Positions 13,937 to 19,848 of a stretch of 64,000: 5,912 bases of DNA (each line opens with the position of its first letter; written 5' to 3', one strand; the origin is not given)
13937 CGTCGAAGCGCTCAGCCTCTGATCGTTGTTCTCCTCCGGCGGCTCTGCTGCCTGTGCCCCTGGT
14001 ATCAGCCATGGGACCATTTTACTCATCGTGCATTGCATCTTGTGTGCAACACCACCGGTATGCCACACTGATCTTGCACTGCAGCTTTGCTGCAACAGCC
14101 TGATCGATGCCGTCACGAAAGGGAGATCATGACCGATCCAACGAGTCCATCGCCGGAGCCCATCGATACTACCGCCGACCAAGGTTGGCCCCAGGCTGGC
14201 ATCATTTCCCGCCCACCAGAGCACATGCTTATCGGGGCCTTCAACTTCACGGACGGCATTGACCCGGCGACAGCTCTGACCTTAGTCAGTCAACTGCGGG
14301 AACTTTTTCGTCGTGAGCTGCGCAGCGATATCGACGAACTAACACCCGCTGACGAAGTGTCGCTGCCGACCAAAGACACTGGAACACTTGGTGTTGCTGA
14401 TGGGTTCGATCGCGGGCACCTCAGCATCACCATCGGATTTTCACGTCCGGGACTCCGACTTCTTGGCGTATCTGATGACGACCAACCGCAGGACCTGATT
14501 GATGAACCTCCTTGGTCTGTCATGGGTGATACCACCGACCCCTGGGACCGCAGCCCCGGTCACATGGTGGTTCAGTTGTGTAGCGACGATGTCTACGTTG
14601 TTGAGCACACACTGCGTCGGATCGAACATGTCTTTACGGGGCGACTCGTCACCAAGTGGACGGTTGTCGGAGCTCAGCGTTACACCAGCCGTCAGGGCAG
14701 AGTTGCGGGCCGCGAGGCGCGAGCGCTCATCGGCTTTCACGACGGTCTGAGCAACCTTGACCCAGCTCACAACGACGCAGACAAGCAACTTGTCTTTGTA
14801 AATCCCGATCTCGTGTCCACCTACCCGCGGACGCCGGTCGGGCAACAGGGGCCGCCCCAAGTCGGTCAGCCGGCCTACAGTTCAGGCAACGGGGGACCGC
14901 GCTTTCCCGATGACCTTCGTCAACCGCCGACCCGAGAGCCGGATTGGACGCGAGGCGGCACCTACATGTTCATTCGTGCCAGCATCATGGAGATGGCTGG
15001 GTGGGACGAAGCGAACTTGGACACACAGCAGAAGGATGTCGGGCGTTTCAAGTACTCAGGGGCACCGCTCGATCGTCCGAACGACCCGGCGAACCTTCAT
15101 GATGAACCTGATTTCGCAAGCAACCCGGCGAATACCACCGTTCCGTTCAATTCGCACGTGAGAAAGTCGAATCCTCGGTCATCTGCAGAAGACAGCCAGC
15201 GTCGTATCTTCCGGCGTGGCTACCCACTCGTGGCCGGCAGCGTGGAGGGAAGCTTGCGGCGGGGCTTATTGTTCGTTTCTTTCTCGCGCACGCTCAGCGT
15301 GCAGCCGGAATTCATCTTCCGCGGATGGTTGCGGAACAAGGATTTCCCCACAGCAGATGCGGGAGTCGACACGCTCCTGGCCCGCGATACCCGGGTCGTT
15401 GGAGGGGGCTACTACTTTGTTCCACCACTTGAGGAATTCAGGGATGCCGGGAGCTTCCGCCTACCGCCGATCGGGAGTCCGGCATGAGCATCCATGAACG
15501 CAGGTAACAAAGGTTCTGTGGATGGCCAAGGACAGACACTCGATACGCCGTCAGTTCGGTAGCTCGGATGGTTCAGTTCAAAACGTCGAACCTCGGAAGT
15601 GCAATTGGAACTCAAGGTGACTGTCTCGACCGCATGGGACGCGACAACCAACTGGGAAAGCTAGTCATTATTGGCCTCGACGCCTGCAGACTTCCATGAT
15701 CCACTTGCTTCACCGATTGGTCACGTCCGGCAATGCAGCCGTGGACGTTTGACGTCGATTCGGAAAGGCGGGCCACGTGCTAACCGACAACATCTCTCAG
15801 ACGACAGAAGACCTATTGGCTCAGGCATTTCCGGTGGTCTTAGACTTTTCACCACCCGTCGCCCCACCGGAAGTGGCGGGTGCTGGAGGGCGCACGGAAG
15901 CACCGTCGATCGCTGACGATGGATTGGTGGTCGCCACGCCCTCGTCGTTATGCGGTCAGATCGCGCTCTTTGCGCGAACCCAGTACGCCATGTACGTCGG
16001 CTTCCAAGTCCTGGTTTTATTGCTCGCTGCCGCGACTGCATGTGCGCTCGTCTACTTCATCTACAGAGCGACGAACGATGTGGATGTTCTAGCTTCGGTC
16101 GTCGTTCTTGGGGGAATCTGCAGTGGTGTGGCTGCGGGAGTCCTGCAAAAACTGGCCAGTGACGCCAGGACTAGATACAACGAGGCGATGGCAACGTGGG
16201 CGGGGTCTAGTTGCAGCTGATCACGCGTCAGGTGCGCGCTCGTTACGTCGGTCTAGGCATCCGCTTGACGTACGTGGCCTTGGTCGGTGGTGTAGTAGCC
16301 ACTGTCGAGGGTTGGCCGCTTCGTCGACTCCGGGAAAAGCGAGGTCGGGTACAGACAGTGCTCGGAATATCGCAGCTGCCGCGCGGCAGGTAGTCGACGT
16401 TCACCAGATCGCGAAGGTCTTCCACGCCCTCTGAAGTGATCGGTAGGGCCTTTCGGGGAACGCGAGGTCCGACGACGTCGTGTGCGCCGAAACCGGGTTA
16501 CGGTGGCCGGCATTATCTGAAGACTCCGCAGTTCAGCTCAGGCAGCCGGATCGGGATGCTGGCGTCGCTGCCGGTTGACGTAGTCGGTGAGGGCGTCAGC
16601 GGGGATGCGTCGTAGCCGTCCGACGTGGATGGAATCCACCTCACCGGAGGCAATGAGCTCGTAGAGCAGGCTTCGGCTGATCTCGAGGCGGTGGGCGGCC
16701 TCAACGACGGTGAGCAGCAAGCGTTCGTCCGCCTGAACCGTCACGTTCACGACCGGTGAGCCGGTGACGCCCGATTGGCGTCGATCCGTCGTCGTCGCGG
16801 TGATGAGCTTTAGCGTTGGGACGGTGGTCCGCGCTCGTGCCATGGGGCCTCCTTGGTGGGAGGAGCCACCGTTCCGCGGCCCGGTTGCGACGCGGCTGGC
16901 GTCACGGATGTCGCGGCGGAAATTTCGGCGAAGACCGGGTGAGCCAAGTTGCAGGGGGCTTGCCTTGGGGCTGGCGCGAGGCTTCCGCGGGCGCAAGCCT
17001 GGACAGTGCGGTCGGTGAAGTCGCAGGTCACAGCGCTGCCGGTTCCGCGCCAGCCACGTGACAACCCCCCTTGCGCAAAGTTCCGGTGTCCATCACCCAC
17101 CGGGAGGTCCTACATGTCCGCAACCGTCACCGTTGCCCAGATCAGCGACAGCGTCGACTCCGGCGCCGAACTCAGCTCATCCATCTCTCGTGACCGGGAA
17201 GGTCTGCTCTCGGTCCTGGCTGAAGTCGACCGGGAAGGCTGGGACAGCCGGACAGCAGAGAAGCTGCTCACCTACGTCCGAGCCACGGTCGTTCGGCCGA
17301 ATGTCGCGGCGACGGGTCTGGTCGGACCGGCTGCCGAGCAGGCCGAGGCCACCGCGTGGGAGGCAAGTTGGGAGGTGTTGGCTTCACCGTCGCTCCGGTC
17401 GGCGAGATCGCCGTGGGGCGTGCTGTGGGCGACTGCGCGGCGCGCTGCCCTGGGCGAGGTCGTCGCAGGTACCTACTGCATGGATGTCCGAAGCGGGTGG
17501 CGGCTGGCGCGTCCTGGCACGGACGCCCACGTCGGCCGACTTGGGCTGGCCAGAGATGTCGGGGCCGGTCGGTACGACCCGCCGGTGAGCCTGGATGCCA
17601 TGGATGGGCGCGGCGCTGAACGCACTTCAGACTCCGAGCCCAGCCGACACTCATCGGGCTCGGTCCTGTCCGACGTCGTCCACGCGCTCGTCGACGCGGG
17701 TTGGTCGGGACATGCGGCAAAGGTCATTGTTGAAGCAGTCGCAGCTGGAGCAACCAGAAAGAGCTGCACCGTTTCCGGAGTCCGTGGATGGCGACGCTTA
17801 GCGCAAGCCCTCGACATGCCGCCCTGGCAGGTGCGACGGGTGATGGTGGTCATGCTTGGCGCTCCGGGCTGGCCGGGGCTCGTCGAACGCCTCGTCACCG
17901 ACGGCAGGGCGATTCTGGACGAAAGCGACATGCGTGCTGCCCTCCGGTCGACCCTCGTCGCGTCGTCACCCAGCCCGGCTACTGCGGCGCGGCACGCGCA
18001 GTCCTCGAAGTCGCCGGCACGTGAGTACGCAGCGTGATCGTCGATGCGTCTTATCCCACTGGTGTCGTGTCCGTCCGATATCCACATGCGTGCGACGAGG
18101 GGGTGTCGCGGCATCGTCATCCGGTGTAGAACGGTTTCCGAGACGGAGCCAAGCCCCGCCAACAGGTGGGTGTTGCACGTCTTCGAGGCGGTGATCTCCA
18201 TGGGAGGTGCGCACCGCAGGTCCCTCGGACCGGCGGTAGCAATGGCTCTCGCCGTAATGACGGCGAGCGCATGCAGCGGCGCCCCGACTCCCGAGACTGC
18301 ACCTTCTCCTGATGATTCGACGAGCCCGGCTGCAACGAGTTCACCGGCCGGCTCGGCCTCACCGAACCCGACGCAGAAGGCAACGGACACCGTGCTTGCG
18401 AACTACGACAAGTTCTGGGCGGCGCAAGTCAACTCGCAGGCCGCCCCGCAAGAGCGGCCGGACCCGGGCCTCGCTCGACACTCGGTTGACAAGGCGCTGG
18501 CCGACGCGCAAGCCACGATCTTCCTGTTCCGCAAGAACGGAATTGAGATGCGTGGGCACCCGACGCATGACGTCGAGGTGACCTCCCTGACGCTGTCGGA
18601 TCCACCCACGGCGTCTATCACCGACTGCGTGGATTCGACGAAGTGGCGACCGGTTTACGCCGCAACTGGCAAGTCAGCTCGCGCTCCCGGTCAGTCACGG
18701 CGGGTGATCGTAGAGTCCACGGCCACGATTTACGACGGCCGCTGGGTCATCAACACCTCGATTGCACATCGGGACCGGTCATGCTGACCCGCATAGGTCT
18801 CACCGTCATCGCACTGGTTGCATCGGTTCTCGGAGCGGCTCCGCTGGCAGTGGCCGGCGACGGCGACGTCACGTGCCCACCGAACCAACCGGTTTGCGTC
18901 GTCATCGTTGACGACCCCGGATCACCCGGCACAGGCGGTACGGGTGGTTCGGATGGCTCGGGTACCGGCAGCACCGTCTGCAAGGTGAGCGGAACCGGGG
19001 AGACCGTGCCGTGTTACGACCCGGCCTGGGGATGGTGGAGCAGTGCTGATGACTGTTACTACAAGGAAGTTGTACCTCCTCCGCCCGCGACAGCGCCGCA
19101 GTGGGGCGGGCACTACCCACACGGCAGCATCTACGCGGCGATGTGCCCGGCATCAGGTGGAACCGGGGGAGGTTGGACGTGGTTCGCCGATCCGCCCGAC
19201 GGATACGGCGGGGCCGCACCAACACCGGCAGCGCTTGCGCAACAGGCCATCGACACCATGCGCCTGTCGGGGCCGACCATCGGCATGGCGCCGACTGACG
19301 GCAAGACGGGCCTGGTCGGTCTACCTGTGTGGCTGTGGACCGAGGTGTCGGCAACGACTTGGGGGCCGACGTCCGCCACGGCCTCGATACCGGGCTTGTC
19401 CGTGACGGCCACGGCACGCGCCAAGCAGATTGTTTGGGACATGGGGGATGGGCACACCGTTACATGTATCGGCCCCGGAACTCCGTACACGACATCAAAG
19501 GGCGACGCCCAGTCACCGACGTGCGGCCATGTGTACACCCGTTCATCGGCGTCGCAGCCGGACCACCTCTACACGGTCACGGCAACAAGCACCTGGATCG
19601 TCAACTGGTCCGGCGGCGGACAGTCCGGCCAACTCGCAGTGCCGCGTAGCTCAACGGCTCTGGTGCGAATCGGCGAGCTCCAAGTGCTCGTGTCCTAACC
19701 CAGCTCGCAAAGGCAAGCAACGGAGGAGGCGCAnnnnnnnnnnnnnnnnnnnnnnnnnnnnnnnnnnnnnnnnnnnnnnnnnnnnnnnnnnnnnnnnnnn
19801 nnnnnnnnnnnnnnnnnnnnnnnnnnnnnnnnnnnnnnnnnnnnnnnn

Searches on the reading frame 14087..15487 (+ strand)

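Call 22: search_protein_families(library=pfam, proteins=[window:14087-15487:+], max_evalue=0.01)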
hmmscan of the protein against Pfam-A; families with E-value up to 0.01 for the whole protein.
window:14087-15487:+ (466 aa): 3 families
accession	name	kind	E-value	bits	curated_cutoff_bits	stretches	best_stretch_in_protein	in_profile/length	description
PF20628.3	Dyp_perox_C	-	5.1e-26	91.8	20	1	283-449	29-165/166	Dyp-type peroxidase, C-terminal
PF04261.18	Dyp_perox_N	-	8.8e-07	29.5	20.4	1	69-195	26-144/146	Dyp-type peroxidase, N-terminal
PF21105.3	DyP_N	-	0.0035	17.9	27.5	1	74-198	28-162/163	DyP dimeric alpha+beta barrel domain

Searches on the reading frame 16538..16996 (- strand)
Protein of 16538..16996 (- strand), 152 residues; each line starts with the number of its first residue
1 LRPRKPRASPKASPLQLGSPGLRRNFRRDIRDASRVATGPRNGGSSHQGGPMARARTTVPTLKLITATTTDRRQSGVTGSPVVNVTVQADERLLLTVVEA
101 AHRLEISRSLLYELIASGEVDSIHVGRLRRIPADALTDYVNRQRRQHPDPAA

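Call 75: search_protein_families(library=pfam, proteins=[window:16538-16996:-], max_evalue=0.05)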
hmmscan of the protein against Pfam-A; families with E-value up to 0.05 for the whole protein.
window:16538-16996:- (152 aa): 1 family
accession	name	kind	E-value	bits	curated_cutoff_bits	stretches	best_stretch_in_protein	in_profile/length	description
PF12728.13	HTH_17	-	3.7e-09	37.1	27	1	94-144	1-51/51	Helix-turn-helix domain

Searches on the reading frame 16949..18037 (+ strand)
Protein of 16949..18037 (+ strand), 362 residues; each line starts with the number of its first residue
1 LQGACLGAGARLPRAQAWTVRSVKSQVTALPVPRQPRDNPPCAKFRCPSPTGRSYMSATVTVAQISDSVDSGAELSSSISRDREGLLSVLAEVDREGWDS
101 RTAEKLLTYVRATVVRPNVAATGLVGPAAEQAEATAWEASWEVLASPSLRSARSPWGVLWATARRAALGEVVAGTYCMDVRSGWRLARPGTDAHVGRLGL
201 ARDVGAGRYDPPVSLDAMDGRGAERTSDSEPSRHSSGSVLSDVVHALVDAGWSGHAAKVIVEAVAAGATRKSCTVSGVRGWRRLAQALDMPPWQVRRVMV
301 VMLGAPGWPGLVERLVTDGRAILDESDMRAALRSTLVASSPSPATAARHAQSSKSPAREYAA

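Call 27: search_protein_families(library=pfam, proteins=[window:16949-18037:+], max_evalue=0.01)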
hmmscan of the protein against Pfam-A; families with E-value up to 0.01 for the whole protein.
window:16949-18037:+ (362 aa): 0 families

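Call 46: search_protein_families(library=ncbifam, proteins=[window:16949-18037:+], max_evalue=0.001)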
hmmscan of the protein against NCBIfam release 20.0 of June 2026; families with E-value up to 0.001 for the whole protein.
window:16949-18037:+ (362 aa): 0 families

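Call 71: find_homologous_proteins(query=window:16949-18037:+, max_evalue=0.001)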
Query window:16949-18037:+ (362 aa): 105 proteins with E <= 0.001 among 8000 candidates.
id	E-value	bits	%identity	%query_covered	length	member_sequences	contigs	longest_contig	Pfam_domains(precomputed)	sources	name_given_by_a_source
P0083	1.2e-165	569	91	85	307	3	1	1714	-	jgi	jgi:hypothetical protein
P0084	1.4e-164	566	90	85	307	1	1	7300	-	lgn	-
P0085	1.3e-155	536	86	85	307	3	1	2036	-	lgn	-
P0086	3.9e-141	489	78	85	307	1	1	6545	-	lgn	-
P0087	2.8e-136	473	78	85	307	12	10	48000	-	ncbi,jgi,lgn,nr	ncbi:MAG: hypothetical protein MUF33_00960 [Candidatus Nanopelagicales bacterium]|jgi:hypothetical p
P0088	1.6e-134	467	76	85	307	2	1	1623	-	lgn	-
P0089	5.6e-126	439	73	85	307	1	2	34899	-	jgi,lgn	jgi:hypothetical protein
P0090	1.4e-104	368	64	80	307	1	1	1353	-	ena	-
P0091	6.9e-99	350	62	83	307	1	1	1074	-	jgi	jgi:hypothetical protein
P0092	3.9e-96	341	57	85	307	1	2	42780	-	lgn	-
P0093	2.0e-92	328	58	85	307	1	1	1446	-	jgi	jgi:hypothetical protein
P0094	1.2e-88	316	57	84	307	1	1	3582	-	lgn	-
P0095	1.0e-78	283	53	79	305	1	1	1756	-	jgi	jgi:hypothetical protein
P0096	1.4e-76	276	55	71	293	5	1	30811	-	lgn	-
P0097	2.2e-76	276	52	79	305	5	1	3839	-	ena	-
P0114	3.6e-63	232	47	75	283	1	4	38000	-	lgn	-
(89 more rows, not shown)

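Call 72: find_encoding_contigs(protein=P0089, flank=10000, max_places=1)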
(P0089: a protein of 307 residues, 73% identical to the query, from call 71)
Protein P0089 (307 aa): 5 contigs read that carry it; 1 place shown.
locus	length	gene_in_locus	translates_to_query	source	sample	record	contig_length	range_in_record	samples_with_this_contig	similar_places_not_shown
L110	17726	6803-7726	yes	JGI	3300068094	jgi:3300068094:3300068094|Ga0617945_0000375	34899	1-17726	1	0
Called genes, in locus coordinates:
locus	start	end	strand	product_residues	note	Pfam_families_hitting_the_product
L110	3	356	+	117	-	?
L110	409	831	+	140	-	-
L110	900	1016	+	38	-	-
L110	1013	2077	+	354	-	PF25852:DUF6242_C (faint), PF02012:BNR (faint)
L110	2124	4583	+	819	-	PF00403:HMA, PF00122:E1-E2_ATPase, PF00702:Hydrolase, PF12710:HAD (weak)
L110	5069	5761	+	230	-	PF01471:PG_binding_1, PF00877:NLPC_P60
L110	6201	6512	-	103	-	PF12728:HTH_17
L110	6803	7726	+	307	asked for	-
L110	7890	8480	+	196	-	-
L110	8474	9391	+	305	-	-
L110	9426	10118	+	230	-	PF08666:SAF (weak)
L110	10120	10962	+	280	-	-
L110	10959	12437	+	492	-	PF00437:T2SSE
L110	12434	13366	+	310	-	PF00482:T2SSF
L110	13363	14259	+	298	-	PF00482:T2SSF (weak)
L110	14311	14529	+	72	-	-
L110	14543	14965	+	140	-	PF07811:TadE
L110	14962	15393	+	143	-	-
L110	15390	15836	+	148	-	PF13400:Tad (weak)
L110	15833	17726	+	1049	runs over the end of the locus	PF01476:LysM (weak)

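Call 73: find_encoding_contigs(protein=P0114, flank=10000, max_places=1)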
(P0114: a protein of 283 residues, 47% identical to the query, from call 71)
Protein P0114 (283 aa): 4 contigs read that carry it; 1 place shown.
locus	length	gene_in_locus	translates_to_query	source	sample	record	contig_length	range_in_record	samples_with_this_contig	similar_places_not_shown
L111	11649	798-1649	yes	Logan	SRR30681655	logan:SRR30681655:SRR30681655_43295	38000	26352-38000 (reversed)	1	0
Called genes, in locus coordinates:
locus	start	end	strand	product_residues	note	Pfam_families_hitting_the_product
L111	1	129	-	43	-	?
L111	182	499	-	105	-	PF12728:HTH_17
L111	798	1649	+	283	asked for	-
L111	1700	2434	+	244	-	-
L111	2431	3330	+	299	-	-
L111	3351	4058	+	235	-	PF08666:SAF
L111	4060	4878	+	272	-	-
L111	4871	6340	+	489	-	PF00437:T2SSE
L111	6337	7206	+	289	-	PF00482:T2SSF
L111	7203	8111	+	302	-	PF00482:T2SSF (weak)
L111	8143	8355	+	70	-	PF14029:DUF4244 (weak)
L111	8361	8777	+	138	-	PF07811:TadE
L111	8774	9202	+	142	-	PF07811:TadE (weak)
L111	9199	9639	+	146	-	PF13400:Tad (weak)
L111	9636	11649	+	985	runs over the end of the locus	PF01476:LysM (faint)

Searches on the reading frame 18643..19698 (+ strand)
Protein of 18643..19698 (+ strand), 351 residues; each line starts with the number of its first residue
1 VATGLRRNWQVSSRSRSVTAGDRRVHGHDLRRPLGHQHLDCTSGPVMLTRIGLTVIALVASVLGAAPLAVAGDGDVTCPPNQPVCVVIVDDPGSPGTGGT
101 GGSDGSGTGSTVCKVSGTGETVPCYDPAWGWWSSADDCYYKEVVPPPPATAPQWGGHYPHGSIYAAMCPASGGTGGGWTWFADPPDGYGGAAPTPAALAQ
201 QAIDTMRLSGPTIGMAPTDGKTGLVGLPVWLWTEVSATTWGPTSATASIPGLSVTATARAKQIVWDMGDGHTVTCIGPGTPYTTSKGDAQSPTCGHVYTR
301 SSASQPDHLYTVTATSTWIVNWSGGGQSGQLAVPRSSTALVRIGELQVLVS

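Call 27: search_protein_families(library=pfam, proteins=[window:18643-19698:+], max_evalue=0.01)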
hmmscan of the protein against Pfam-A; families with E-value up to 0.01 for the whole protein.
window:18643-19698:+ (351 aa): 0 families

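Call 46: search_protein_families(library=ncbifam, proteins=[window:18784-19698:+], max_evalue=0.001)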
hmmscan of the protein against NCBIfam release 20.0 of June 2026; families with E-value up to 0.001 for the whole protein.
window:18784-19698:+ (304 aa): 0 families
